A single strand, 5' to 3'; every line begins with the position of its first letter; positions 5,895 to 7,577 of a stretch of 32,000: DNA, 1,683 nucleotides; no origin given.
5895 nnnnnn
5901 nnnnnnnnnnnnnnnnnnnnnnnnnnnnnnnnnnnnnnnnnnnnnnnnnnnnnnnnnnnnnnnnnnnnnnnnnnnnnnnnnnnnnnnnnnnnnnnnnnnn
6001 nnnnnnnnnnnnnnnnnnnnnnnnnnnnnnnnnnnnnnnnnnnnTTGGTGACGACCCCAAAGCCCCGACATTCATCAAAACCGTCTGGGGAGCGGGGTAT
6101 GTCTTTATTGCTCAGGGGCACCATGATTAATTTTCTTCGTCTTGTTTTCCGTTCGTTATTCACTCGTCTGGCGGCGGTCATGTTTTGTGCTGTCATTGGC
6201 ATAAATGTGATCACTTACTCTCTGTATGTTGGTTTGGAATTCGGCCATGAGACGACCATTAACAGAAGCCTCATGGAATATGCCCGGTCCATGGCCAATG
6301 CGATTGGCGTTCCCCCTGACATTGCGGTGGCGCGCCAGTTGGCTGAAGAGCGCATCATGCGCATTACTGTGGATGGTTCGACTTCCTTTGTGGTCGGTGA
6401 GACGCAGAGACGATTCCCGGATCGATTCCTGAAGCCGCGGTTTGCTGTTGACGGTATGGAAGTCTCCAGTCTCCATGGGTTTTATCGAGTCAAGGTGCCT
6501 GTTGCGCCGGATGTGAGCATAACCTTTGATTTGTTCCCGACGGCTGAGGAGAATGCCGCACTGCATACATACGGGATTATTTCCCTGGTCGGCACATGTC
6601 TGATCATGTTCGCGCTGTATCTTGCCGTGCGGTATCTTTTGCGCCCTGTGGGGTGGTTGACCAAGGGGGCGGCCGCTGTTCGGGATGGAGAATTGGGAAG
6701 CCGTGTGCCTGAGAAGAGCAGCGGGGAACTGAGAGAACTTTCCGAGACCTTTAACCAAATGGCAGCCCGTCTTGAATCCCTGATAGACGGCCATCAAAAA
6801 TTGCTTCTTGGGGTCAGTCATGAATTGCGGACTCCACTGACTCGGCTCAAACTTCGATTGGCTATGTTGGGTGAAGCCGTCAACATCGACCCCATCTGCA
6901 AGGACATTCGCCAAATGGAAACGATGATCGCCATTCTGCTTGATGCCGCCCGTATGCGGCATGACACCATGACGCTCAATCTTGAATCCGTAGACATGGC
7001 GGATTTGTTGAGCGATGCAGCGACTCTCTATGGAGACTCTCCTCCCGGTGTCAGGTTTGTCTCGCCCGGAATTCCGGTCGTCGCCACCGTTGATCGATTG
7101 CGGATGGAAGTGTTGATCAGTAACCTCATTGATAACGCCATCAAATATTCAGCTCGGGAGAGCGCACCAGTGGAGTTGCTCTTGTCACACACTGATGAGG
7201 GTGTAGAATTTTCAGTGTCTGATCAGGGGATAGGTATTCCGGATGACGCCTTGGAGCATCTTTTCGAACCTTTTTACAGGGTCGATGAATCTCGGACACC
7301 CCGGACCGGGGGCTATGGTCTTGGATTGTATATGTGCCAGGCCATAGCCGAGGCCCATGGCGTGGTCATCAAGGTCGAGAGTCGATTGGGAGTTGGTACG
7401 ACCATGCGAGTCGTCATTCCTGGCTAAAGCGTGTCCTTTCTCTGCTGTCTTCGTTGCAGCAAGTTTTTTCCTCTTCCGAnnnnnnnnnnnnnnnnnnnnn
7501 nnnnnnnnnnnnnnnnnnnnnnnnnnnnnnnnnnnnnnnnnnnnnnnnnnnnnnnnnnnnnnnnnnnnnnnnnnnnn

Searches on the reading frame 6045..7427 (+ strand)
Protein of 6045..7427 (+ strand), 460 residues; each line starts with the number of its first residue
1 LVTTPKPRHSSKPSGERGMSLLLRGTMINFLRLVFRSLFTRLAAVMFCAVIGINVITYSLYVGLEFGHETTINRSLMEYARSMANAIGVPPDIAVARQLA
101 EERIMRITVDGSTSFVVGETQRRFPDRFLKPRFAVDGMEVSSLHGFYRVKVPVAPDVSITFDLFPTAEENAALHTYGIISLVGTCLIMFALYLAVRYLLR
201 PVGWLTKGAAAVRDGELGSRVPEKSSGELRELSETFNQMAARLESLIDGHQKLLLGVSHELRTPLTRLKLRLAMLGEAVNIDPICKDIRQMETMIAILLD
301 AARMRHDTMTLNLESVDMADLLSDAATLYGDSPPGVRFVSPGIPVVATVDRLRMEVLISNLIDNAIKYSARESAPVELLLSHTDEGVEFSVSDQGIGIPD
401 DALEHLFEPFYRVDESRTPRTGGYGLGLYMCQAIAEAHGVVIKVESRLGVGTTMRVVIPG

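Call 85: search_protein_families(library=pfam, proteins=[window:6045-7427:+], max_evalue=0.001)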
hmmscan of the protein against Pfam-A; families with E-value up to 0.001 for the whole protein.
window:6045-7427:+ (460 aa): 4 families
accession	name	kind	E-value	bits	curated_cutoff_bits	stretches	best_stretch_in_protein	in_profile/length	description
PF02518.31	HATPase_c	-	1.8e-27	96.4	26.4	1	350-459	2-108/111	Histidine kinase-, DNA gyrase B-, and HSP90-like ATPase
PF00672.30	HAMP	-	1.9e-12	47.7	25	1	194-244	2-52/53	HAMP domain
PF00512.31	HisKA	-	2e-08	34.6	26.9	1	252-305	4-64/66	His Kinase A (phospho-acceptor) domain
PF13581.12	HATPase_c_2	-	1.2e-05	25.7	27.4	1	353-436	31-110/127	Histidine kinase-like ATPase domain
